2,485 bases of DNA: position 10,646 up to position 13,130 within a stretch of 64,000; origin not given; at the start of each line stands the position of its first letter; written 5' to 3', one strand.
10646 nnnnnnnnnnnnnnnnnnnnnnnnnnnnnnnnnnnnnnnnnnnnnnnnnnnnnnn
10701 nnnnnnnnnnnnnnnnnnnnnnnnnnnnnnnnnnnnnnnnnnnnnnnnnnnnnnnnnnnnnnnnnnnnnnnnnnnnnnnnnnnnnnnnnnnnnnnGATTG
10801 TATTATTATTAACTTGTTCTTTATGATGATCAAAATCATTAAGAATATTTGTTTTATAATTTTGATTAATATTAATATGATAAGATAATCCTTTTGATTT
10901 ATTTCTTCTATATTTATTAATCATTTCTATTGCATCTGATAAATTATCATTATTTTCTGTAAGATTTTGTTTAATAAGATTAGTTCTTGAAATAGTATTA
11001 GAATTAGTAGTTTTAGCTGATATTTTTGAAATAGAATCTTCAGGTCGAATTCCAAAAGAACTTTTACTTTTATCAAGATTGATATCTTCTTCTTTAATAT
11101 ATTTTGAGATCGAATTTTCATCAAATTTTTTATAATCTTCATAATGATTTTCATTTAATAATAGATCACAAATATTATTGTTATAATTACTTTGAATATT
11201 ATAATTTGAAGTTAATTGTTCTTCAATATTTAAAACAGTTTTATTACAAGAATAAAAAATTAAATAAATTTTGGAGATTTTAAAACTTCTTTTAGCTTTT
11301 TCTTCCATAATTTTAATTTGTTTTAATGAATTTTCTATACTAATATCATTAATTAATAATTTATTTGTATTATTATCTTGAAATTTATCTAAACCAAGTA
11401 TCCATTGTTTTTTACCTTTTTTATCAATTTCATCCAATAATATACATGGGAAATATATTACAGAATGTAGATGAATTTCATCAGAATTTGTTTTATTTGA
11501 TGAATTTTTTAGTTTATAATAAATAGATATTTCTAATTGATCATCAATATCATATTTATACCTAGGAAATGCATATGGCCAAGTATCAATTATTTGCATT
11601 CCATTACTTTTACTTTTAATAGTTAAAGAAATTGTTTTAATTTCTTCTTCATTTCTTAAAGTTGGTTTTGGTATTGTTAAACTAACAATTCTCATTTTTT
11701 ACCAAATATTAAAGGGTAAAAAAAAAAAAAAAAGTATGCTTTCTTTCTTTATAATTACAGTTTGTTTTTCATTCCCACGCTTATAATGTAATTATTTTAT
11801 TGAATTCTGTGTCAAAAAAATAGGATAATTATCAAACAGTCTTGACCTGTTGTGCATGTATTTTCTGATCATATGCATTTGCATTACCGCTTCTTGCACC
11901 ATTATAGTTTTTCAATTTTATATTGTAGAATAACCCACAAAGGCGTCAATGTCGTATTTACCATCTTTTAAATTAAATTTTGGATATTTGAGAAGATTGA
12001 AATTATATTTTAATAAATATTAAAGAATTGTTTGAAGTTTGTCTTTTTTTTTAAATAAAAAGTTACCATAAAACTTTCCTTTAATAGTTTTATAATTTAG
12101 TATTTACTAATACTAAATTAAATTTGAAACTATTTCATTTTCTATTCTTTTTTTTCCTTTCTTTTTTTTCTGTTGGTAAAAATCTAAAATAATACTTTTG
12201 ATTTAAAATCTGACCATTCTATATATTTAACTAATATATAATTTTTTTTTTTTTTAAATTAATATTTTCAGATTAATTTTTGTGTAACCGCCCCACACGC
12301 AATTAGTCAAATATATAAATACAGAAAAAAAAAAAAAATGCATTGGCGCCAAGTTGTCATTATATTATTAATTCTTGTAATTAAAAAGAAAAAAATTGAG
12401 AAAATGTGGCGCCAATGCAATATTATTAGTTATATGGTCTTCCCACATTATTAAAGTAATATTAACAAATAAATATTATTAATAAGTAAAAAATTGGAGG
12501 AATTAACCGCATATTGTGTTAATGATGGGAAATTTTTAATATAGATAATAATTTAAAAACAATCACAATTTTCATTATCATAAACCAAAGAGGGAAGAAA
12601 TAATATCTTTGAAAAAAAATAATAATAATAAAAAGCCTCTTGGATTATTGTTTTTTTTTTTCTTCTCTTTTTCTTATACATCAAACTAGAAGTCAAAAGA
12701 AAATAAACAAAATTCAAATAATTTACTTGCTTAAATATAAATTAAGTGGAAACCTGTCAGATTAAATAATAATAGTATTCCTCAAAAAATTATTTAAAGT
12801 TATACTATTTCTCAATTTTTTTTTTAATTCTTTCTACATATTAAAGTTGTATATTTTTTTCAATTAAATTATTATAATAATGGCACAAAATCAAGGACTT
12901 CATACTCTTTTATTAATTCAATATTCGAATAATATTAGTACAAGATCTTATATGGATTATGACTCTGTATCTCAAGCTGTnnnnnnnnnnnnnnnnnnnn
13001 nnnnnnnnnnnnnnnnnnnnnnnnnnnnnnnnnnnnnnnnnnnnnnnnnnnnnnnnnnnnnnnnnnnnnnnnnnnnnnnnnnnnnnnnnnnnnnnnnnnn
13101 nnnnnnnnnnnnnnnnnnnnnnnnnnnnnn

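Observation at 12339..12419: Perfect 13-nt inverted E2F-like pair inside a bidirectional promoter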

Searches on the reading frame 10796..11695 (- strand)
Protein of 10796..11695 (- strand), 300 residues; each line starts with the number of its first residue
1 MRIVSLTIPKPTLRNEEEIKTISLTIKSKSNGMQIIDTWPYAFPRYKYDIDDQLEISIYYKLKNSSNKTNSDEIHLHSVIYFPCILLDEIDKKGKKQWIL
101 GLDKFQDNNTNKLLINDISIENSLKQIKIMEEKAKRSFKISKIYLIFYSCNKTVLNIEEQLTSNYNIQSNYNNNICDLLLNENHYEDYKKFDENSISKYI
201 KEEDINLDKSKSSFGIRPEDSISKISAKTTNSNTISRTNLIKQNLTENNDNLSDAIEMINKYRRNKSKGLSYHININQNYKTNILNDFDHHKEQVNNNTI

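Call 45: search_protein_families(library=pfam, proteins=[window:10796-11695:-], max_evalue=0.1)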
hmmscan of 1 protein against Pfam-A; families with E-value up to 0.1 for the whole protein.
window:10796-11695:- (300 aa): 2 families
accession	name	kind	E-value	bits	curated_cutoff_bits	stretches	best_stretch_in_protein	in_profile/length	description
PF10807.14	DUF2541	-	0.067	13.5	28.2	0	97-164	19-82/116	Domain of unknown function (DUF2541)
PF12544.13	LAM_C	-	0.08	13.5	26.7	0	141-212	30-101/127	Lysine-2,3-aminomutase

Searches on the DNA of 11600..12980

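Call 29: search_rna_families(source=window, start=11600, end=12980, threshold=evalue, max_evalue=1)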
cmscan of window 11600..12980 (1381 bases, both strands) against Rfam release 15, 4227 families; matches with E-value up to 1: 1.
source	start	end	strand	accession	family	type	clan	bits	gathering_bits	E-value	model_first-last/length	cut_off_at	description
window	12613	12661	+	RF04344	Plastid-psbA-3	Cis-reg;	CL00153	24.1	48.4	0.12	1-57/57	no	Plastid-psbA-3 3UTR RNA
